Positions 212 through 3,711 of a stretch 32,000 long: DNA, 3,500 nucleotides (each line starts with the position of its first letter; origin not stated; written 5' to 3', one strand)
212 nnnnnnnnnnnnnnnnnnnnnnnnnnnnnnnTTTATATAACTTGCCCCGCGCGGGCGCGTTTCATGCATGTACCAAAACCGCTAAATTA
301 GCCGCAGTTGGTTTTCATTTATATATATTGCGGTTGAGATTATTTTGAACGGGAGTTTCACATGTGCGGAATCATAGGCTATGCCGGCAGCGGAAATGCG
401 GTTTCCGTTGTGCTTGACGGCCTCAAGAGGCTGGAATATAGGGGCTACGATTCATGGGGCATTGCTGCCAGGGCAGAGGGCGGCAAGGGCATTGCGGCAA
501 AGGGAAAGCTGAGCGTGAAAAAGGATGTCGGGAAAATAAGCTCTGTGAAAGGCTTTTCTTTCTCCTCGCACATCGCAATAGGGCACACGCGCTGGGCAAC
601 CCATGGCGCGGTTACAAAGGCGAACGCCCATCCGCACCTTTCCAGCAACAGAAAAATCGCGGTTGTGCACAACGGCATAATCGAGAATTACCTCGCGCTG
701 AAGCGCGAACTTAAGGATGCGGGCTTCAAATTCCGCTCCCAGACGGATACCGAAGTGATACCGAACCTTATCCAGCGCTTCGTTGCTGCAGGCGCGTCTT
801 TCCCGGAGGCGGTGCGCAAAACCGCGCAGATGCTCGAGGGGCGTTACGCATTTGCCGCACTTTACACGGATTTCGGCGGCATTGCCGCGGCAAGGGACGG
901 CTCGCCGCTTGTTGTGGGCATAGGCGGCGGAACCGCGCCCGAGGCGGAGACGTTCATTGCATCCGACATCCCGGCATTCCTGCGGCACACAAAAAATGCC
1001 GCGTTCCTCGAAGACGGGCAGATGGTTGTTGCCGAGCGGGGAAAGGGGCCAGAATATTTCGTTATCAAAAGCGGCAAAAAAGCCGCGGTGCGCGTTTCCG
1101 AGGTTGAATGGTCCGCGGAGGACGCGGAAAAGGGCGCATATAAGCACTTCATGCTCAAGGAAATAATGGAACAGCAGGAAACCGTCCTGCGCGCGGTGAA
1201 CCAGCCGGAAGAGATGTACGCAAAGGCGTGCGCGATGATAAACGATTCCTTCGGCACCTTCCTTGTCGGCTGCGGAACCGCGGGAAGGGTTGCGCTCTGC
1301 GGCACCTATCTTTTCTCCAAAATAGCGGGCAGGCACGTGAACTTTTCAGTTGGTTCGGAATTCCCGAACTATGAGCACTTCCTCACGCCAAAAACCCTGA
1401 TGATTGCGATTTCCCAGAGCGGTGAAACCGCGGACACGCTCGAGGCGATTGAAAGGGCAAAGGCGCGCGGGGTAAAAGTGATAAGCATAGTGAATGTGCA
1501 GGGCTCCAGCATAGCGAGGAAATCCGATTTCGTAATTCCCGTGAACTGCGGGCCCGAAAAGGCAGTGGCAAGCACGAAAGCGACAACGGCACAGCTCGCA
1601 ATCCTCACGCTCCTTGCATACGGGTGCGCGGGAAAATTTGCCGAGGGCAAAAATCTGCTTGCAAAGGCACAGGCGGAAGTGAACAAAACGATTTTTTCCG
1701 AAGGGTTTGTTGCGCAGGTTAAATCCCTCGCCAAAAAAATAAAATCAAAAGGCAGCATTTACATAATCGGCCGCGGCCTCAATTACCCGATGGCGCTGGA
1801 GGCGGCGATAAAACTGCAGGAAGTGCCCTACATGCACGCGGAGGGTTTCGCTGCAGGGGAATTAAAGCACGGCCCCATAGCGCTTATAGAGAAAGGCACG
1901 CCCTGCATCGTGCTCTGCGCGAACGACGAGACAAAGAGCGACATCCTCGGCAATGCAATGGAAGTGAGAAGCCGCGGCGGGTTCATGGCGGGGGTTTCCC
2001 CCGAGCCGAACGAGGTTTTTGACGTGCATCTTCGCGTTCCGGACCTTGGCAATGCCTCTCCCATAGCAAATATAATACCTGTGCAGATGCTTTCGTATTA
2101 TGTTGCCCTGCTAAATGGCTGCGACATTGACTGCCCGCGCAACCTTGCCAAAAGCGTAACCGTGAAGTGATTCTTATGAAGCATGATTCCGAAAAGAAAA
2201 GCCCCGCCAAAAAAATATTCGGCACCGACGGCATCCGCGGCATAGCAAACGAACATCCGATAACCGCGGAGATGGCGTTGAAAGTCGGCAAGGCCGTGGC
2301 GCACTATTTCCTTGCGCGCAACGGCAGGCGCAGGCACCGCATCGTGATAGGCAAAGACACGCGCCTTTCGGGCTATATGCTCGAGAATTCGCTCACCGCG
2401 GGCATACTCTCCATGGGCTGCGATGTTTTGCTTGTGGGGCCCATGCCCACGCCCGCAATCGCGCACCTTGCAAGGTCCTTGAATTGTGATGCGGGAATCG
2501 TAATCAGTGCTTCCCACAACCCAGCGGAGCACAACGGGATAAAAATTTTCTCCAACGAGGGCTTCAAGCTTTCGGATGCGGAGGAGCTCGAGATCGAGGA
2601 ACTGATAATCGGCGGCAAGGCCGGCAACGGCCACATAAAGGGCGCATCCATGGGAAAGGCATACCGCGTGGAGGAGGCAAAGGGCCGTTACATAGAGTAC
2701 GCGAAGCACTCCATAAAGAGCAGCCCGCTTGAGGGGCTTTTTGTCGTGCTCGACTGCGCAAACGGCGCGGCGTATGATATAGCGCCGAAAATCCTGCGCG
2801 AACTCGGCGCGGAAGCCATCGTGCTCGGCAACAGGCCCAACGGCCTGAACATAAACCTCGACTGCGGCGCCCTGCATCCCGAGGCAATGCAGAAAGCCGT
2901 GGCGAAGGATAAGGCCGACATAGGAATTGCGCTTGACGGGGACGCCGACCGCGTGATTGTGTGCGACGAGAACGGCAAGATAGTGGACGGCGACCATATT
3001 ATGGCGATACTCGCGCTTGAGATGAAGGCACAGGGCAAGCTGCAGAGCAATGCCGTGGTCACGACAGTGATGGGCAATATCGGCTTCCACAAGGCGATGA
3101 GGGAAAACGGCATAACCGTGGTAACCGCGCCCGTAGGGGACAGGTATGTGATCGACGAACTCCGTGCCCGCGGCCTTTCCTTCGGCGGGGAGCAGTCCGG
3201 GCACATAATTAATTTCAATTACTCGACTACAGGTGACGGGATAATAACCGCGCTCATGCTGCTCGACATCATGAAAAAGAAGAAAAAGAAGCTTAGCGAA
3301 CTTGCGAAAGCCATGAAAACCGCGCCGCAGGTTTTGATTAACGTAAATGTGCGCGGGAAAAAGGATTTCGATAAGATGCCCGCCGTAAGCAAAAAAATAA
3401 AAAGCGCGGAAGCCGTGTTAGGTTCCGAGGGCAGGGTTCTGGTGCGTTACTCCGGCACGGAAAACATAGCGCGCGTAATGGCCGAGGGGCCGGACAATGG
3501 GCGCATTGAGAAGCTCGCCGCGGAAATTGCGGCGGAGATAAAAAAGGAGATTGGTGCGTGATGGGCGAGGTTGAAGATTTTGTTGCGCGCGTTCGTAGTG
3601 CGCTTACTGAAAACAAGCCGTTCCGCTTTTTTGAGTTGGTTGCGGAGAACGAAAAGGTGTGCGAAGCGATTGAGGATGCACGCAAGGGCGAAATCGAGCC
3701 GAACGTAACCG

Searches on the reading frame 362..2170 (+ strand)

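Call 25: search_protein_families(library=pfam, proteins=[window:362-2170:+])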
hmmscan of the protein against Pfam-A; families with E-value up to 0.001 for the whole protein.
window:362-2170:+ (602 aa): 5 families
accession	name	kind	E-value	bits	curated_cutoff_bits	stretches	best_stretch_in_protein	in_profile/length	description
PF01380.27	SIS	-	1.9e-46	157.5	25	2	300-419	9-129/131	SIS domain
PF13522.11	GATase_6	-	1e-20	74.5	27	1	63-192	4-125/130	Glutamine amidotransferase domain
PF13537.11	GATase_7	-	5.9e-15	55.8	25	1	84-206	8-121/123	Glutamine amidotransferase domain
PF13230.11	GATase_4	-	8.9e-07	28.5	23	1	29-157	33-158/272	Glutamine amidotransferases class-II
PF13580.11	SIS_2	-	2.7e-06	27.9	27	1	340-377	100-137/138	SIS domain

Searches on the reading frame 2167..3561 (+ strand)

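Call 25: search_protein_families(library=pfam, proteins=[window:2167-3561:+])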
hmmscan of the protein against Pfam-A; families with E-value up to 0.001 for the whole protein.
window:2167-3561:+ (464 aa): 4 families
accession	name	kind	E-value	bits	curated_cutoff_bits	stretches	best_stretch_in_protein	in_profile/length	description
PF02878.22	PGM_PMM_I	-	5.3e-47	159.4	22.5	1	16-147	2-131/138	Phosphoglucomutase/phosphomannomutase, alpha/beta/alpha domain I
PF02880.22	PGM_PMM_III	-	1.7e-36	125.3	20.7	1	274-383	1-112/115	Phosphoglucomutase/phosphomannomutase, alpha/beta/alpha domain III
PF00408.26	PGM_PMM_IV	-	1.6e-17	63.7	23.1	1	390-456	1-67/68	Phosphoglucomutase/phosphomannomutase, C-terminal domain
PF02879.22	PGM_PMM_II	-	1.8e-17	64.2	29.3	1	174-270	2-103/103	Phosphoglucomutase/phosphomannomutase, alpha/beta/alpha domain II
